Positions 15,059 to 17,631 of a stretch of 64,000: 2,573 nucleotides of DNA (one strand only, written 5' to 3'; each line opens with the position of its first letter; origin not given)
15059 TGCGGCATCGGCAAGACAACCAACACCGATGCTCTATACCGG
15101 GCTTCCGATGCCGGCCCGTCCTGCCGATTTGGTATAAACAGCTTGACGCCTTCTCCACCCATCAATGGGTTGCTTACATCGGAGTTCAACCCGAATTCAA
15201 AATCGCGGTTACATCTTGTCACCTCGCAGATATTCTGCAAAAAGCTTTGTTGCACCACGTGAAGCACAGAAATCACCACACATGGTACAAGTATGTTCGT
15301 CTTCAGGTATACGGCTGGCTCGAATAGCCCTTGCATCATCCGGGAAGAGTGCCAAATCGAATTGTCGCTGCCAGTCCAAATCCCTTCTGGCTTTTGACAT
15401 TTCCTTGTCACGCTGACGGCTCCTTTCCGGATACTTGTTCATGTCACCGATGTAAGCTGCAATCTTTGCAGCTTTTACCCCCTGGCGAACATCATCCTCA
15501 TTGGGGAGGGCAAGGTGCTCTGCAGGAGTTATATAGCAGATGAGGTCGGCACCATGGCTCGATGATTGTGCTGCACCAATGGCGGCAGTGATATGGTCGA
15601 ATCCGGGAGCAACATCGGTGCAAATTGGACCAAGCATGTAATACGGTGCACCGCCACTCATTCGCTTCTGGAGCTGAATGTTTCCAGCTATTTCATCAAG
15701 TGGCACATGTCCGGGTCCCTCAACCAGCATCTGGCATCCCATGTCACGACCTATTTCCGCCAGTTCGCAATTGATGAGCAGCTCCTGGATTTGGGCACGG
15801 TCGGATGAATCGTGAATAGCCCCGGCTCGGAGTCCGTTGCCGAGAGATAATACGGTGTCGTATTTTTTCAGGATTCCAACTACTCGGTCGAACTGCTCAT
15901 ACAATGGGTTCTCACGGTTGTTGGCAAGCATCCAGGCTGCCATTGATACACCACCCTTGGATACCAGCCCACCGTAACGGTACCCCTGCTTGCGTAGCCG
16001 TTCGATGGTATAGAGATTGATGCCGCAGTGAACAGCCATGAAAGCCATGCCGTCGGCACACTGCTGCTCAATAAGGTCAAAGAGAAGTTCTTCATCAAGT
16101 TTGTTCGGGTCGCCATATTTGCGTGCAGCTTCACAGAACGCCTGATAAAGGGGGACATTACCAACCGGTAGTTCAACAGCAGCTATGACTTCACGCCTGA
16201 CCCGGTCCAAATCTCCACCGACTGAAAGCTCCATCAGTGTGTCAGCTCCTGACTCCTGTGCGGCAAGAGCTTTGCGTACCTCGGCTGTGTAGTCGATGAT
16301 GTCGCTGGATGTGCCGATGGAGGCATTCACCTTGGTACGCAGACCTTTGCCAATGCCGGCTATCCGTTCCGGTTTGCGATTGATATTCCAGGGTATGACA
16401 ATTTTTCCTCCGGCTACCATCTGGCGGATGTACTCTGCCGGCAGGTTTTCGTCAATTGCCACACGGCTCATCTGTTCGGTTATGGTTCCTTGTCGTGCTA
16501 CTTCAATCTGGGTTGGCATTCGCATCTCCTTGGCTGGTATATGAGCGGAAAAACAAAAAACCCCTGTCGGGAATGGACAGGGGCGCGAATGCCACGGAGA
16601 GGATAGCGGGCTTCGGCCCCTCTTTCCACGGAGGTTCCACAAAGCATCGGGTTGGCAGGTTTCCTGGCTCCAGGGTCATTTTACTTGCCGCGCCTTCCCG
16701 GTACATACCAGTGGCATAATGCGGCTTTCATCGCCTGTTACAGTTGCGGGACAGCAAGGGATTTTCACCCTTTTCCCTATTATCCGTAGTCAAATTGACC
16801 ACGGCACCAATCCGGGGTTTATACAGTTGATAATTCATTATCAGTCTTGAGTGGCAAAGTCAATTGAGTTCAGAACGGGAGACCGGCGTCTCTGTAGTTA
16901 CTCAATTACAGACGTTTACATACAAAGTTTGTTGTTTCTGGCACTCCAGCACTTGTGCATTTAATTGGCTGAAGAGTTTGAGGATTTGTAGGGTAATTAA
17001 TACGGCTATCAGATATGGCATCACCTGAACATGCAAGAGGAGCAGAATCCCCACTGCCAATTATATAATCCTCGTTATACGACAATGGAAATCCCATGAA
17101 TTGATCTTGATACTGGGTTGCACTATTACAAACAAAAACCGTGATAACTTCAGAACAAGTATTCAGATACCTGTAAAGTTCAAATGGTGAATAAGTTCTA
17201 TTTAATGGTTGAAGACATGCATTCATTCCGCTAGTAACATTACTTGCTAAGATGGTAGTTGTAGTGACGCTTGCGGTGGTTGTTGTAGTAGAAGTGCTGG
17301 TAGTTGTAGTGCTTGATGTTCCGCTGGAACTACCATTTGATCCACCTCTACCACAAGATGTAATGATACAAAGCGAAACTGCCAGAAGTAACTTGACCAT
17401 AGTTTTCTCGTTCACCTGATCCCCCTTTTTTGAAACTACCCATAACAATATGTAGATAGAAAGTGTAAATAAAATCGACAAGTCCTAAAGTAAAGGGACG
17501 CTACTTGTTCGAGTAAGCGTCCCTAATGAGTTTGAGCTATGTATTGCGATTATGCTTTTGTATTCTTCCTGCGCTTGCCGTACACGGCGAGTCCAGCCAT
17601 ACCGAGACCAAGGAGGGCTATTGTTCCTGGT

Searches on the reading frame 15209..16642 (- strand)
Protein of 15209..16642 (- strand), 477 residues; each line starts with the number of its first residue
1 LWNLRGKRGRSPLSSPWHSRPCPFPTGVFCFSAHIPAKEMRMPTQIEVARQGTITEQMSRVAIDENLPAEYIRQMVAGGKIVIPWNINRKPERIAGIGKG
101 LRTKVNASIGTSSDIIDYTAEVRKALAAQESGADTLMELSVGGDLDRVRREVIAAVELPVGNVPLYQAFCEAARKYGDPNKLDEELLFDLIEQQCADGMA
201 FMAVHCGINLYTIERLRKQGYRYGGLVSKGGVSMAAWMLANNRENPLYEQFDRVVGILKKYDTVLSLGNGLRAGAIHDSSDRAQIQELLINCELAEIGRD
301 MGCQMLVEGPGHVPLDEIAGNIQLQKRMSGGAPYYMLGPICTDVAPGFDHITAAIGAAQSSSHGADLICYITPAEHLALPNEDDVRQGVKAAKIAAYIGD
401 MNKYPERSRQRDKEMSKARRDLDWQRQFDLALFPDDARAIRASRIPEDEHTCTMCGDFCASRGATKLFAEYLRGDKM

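Call 31: search_protein_families(library=pfam, proteins=[window:15209-16642:-], max_evalue=0.001)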
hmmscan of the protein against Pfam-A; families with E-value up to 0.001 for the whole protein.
window:15209-16642:- (477 aa): 1 family
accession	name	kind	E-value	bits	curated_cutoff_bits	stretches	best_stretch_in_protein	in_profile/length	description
PF01964.24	ThiC_Rad_SAM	-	9.6e-180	598.3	25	1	44-462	1-416/420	Radical SAM ThiC family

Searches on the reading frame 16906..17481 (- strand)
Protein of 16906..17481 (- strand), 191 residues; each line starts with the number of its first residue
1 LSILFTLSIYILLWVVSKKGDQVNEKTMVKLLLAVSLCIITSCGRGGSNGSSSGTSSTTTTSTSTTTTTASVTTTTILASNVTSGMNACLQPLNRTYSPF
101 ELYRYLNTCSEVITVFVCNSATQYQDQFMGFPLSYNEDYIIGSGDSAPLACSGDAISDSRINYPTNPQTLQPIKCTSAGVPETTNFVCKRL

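Call 31: search_protein_families(library=pfam, proteins=[window:16906-17481:-], max_evalue=0.001)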
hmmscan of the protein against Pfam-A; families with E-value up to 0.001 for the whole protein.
window:16906-17481:- (191 aa): 1 family
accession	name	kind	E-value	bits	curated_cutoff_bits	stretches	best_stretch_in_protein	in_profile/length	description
PF21827.1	New_glue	-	1.2e-05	25.4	31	1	27-85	3-61/94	New glue protein family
